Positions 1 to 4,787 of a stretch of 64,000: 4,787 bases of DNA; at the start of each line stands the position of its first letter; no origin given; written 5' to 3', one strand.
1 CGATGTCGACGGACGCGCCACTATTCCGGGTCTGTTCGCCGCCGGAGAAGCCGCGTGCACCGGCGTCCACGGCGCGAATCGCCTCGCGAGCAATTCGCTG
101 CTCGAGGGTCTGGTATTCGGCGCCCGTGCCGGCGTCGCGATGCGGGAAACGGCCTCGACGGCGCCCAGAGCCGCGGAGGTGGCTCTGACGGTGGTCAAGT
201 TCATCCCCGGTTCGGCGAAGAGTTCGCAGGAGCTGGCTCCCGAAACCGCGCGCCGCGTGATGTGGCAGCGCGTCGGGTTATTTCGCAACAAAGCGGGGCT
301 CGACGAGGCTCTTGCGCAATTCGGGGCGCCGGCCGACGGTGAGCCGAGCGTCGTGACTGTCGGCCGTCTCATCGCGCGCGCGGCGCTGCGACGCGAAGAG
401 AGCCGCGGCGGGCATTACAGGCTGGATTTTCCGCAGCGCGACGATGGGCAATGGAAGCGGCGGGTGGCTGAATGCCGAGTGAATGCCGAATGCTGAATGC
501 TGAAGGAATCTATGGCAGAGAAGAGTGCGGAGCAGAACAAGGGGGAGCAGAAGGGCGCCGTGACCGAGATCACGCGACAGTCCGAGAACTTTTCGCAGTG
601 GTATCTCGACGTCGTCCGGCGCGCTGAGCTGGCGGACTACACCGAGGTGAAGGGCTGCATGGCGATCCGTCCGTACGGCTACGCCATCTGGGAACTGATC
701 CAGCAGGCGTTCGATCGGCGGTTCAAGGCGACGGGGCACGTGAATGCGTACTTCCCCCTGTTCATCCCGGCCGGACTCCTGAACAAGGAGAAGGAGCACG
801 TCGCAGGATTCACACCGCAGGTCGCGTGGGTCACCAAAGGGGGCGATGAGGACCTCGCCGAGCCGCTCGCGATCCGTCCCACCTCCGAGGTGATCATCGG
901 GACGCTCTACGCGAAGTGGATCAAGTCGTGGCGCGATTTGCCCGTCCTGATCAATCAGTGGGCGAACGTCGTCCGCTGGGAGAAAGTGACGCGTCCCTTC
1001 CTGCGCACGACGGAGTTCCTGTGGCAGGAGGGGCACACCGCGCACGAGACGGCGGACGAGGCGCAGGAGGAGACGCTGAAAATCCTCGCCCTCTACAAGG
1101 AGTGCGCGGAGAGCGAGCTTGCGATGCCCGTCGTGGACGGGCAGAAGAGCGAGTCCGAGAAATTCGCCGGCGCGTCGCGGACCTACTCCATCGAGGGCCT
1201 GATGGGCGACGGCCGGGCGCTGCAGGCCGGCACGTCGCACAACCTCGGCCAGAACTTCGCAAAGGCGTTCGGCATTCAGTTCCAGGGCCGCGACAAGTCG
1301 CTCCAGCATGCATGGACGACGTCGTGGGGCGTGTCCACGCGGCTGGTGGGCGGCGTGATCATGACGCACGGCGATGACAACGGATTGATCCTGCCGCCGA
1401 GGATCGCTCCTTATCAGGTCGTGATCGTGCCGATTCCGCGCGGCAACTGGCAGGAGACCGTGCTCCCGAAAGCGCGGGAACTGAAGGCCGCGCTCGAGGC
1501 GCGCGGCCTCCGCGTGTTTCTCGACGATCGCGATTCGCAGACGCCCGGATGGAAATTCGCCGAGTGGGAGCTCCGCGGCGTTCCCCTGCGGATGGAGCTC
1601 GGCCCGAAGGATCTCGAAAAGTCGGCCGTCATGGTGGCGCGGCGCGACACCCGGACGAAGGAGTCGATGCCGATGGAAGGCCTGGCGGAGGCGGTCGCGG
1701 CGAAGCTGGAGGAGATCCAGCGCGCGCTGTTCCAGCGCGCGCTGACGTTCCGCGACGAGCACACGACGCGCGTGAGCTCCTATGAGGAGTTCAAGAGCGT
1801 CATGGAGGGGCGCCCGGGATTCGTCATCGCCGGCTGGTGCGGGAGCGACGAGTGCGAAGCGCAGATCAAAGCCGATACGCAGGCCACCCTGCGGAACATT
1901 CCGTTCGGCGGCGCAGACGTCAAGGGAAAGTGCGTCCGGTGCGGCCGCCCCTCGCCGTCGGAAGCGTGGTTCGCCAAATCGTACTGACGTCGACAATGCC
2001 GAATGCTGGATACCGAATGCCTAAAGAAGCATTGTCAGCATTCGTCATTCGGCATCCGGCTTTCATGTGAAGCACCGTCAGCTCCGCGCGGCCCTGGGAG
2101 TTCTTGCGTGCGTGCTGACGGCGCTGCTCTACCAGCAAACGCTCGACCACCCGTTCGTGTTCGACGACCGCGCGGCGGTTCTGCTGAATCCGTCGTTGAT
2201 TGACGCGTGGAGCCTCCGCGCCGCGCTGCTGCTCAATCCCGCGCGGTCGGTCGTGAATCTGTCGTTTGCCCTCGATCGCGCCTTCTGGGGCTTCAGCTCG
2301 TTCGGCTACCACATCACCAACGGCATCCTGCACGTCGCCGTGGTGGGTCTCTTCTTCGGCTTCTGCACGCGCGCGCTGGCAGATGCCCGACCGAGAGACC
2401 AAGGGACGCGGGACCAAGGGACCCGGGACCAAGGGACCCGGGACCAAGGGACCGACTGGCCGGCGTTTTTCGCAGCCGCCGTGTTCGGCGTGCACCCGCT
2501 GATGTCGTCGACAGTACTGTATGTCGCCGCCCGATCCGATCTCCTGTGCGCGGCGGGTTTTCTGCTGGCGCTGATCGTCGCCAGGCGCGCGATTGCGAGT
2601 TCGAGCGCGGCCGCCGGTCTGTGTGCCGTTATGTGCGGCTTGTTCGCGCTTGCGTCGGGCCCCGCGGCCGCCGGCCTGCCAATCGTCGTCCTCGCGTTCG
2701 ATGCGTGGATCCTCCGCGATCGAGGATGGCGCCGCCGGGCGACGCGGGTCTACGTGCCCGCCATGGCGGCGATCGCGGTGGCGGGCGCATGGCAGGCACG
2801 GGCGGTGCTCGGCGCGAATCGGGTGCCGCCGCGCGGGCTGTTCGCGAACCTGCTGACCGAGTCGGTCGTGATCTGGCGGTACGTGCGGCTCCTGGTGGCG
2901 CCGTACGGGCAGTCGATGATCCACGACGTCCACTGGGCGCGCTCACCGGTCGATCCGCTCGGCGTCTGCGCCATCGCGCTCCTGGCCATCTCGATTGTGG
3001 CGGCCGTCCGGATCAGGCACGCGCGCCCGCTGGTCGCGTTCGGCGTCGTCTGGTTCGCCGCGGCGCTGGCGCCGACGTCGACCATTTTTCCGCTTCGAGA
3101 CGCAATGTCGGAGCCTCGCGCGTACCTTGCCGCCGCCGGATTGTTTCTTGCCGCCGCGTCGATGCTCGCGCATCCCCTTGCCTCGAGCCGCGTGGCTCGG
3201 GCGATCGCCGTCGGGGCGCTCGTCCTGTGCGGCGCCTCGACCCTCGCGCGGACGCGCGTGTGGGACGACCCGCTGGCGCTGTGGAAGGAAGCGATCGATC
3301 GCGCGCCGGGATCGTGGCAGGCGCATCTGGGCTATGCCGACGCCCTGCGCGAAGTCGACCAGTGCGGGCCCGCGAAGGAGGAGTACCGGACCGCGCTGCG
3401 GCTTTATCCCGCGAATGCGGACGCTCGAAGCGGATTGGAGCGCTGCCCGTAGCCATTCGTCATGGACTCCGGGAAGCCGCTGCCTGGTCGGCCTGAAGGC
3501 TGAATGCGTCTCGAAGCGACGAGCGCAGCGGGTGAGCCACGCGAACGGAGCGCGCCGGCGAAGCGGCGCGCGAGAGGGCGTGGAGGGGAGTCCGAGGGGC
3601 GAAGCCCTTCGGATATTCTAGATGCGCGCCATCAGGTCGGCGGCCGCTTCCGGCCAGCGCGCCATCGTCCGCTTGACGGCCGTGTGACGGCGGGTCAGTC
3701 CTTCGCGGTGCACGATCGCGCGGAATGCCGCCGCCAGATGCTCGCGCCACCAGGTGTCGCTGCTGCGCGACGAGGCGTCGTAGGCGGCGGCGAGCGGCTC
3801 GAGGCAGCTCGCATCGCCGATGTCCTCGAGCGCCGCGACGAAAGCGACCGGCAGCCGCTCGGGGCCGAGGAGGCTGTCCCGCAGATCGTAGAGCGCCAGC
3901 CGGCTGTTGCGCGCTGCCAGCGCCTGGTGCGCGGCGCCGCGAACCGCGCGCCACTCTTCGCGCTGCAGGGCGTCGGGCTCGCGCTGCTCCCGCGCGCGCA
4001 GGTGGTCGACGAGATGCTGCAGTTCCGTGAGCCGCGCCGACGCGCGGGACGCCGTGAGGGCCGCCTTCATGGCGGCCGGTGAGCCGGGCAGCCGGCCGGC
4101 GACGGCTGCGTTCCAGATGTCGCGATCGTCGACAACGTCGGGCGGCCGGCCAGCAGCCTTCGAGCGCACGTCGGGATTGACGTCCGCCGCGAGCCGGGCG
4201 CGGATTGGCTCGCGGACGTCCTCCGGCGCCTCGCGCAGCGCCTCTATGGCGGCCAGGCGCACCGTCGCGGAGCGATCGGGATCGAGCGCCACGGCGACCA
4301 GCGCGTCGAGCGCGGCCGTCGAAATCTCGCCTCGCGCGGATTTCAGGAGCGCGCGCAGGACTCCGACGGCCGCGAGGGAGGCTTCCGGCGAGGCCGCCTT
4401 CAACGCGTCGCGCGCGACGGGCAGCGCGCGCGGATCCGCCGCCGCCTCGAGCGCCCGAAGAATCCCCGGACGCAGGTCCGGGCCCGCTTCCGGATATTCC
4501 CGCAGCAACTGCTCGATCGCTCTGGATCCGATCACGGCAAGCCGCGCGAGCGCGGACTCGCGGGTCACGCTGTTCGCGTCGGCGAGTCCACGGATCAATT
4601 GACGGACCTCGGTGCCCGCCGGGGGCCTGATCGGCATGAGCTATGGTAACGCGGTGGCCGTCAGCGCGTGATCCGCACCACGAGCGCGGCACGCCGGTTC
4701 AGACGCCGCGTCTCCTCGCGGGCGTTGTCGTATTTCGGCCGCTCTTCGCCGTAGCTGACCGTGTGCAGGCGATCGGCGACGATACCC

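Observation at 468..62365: Dispersed family of heptanucleotide tandem-repeat hairpin elements at gene boundaries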

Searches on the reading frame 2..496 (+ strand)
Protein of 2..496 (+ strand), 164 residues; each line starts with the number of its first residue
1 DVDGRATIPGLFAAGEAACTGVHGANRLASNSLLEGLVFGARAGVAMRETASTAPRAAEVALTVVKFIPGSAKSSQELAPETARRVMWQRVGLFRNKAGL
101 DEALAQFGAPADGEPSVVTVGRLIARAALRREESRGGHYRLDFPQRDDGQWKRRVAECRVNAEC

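Call 48: search_protein_families(library=pfam, proteins=[window:2-496:+], max_evalue=0.01)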
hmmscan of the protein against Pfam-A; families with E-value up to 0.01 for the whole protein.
window:2-496:+ (164 aa): 2 families
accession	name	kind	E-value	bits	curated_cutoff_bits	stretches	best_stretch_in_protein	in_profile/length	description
PF02910.25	Succ_DH_flav_C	-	6.7e-17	62.1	20.8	1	117-154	60-97/130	Fumarate reductase flavoprotein C-term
PF00890.30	FAD_binding_2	-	3.5e-09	36.8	20.4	1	4-33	379-414/414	FAD binding domain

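Call 67: search_protein_families(library=ncbifam, proteins=[window:2-496:+], max_evalue=0.00001)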
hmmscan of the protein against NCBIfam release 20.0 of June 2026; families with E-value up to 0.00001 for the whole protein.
window:2-496:+ (164 aa): 26 families (the best 25 are shown)
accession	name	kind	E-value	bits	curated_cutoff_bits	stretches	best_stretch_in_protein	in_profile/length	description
NF005701.0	PRK07512.1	equivalog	8.4e-40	136.6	528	1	1-155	347-495/516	L-aspartate oxidase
NF005867.0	PRK07804.1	equivalog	1.8e-37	128.8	639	1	1-156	367-528/548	L-aspartate oxidase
TIGR00551.1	nadB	equivalog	2.6e-33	115.5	452.75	1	1-144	339-489/489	L-aspartate oxidase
NF005978.0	PRK08071.1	equivalog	1.6e-31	109.3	621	1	1-155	338-500/514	L-aspartate oxidase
TIGR01812.1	sdhA_frdA_Gneg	subfamily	6.8e-31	107.4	567.3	2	5-106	358-469/568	succinate dehydrogenase or fumarate reductase, flavoprotein subunit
NF005636.0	PRK07395.1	subfamily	7.6e-31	107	723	2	1-107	356-463/560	L-aspartate oxidase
NF005037.0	PRK06452.1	equivalog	4.1e-28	98.3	862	2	1-106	352-467/566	succinate dehydrogenase flavoprotein subunit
NF004900.0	PRK06263.1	equivalog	1e-25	90.4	718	2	3-107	357-468/546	fumarate reductase (CoM/CoB) subunit TfrA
NF004724.0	PRK06069.1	subfamily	1.4e-25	89.5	826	2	7-106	370-478/577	succinate dehydrogenase/fumarate reductase flavoprotein subunit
NF006254.0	PRK08401.1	equivalog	9.6e-24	83.9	726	1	5-146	320-450/466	L-aspartate oxidase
NF006567.0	PRK09077.1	equivalog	5.9e-23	80.9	629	1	1-104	359-463/537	L-aspartate oxidase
NF004613.0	PRK05945.1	equivalog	1.1e-22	80.4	824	2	6-52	368-414/575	succinate dehydrogenase/fumarate reductase flavoprotein subunit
NF005866.0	PRK07803.1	equivalog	1.1e-22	80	819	2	5-107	402-511/631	fumarate reductase/succinate dehydrogenase flavoprotein subunit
TIGR01816.1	sdhA_forward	equivalog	3.6e-22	78.2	727.35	1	6-106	370-478/584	succinate dehydrogenase flavoprotein subunit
NF006383.0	PRK08626.1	equivalog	1.2e-21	76.7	663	2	4-107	381-495/657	fumarate reductase flavoprotein subunit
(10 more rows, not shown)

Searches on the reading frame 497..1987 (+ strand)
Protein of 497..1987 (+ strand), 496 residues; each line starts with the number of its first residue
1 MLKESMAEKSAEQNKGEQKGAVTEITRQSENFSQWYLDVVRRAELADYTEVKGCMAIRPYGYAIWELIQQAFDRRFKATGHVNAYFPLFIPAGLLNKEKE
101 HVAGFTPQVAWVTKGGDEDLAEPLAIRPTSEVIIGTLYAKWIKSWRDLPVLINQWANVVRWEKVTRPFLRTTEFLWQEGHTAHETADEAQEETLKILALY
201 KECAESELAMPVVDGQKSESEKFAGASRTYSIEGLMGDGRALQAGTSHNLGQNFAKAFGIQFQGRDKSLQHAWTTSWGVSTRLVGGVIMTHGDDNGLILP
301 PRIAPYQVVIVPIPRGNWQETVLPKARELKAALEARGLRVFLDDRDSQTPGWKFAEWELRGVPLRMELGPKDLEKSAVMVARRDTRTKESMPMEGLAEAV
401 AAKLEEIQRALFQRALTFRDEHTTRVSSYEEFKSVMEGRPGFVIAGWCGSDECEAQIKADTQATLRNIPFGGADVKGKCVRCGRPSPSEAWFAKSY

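Call 5: search_protein_families(library=pfam, proteins=[window:497-1987:+])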
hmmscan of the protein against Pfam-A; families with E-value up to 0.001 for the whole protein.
window:497-1987:+ (496 aa): 3 families
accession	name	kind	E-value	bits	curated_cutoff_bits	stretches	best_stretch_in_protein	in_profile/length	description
PF03129.25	HGTP_anticodon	-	4e-21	75.4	21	1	307-402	1-93/94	Anticodon binding domain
PF09180.16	ProRS-C_1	-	2.2e-19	69.8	31.5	1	429-496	1-71/71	Prolyl-tRNA synthetase, C-terminal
PF00587.30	tRNA-synt_2b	-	1.3e-16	61.6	29.3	1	119-287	6-175/179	tRNA synthetase class II core domain (G, H, P, S and T)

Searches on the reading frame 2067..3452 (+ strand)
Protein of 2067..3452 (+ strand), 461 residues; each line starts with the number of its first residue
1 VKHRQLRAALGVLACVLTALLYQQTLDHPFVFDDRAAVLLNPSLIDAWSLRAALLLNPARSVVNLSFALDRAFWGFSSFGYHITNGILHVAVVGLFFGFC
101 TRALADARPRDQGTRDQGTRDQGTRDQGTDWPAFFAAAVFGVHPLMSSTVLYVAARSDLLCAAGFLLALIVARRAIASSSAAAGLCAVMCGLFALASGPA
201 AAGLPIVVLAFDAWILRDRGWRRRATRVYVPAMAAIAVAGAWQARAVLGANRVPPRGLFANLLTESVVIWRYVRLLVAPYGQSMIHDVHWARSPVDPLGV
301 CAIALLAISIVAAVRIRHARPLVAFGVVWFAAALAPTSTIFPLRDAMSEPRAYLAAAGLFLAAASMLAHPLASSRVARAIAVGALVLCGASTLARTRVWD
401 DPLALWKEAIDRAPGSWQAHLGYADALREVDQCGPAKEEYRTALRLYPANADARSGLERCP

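Call 15: search_protein_families(library=pfam, proteins=[window:2067-3452:+], max_evalue=0.01)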
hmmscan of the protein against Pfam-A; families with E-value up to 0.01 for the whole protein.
window:2067-3452:+ (461 aa): 2 families
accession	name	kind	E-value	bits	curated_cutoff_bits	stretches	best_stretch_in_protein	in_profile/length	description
PF13431.12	TPR_17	-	0.00067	20.2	24.4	0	405-431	1-27/34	Tetratricopeptide repeat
PF14559.12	TPR_19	-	0.0067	17.2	25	0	404-456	12-64/68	Tetratricopeptide repeat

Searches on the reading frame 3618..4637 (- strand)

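Call 15: search_protein_families(library=pfam, proteins=[window:3618-4637:-], max_evalue=0.01)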
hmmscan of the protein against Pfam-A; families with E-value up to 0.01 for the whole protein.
window:3618-4637:- (339 aa): 1 family
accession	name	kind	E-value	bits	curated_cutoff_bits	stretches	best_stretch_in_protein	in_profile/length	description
PF13646.12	HEAT_2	-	5.8e-05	23.7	27.7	1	53-135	14-88/88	HEAT repeats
